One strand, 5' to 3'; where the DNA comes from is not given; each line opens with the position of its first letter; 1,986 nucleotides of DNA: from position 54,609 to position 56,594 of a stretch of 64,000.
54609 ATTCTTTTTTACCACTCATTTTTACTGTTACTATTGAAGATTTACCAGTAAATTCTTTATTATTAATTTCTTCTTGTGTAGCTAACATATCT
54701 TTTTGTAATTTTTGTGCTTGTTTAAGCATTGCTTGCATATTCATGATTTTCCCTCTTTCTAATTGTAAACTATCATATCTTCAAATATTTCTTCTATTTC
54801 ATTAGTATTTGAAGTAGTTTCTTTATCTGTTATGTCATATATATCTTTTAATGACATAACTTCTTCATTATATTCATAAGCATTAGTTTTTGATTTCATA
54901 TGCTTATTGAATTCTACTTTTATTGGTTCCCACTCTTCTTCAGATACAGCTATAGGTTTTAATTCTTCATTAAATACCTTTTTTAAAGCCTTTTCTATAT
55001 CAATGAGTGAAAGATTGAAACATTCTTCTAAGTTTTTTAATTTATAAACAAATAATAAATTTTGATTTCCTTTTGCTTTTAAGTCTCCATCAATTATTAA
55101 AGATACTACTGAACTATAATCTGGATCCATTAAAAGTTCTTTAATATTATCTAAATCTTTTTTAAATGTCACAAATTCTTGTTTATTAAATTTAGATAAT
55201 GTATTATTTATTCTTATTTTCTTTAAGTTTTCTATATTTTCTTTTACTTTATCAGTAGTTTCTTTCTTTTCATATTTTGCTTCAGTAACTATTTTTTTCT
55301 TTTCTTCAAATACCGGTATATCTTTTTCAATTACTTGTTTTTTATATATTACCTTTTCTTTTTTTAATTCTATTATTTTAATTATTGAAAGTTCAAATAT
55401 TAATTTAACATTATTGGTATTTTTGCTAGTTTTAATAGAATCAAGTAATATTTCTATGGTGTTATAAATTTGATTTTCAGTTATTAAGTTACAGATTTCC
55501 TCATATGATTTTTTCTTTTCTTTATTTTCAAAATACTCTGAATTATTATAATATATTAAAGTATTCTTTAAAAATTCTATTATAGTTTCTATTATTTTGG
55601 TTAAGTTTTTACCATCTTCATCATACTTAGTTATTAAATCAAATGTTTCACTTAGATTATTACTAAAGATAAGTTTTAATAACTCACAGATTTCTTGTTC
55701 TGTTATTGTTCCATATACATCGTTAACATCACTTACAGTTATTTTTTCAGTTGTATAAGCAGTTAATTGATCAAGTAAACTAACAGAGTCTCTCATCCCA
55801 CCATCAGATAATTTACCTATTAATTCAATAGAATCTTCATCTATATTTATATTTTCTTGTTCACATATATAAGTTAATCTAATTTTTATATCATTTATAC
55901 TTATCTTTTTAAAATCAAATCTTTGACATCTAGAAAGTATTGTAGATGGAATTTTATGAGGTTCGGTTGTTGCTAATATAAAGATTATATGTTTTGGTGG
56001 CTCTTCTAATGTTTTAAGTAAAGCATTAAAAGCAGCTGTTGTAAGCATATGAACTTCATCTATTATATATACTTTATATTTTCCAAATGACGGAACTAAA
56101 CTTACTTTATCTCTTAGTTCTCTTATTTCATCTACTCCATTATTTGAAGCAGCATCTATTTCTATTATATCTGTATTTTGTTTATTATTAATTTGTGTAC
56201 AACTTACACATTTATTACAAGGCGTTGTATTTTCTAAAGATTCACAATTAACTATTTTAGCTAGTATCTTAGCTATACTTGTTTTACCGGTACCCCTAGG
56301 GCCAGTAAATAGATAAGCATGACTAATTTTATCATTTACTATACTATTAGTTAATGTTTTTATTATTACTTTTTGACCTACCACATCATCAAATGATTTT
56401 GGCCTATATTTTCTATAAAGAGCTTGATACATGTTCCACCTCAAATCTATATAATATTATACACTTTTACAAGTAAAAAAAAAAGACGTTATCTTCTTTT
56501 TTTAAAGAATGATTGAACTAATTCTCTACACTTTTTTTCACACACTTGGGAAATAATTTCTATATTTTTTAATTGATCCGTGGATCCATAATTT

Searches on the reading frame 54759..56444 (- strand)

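Call 68: search_protein_families(library=pfam, proteins=[window:54759-56444:-], max_evalue=0.00001)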
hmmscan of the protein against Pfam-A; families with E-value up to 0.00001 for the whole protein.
window:54759-56444:- (561 aa): 7 families
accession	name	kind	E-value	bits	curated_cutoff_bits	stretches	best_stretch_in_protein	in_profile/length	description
PF13177.12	DNA_pol3_delta2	-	1e-49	169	27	1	24-181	2-160/161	DNA polymerase III, delta subunit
PF00004.35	AAA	-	4.7e-14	53.4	21.2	1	45-176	2-126/131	ATPase family associated with various cellular activities (AAA)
PF22608.2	DNAX_ATPase_lid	-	1.3e-11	44.5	27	1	186-231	2-47/49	DNA polymerase III clamp loader subunit, ATPase lid domain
PF05496.18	RuvB_N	-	8.9e-08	32.5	27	0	14-76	2-68/159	Holliday junction DNA helicase RuvB P-loop domain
PF07728.20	AAA_5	-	2.1e-07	31.5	22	1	45-148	3-92/139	AAA domain (dynein-related subfamily)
PF12169.13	DNA_pol3_gamma3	-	5.5e-07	29.9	24.4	1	236-361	2-131/143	DNA polymerase III subunits gamma and tau domain III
PF03215.21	Rad17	-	2.3e-06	28.1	23.8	0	7-81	7-86/186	Rad17 P-loop domain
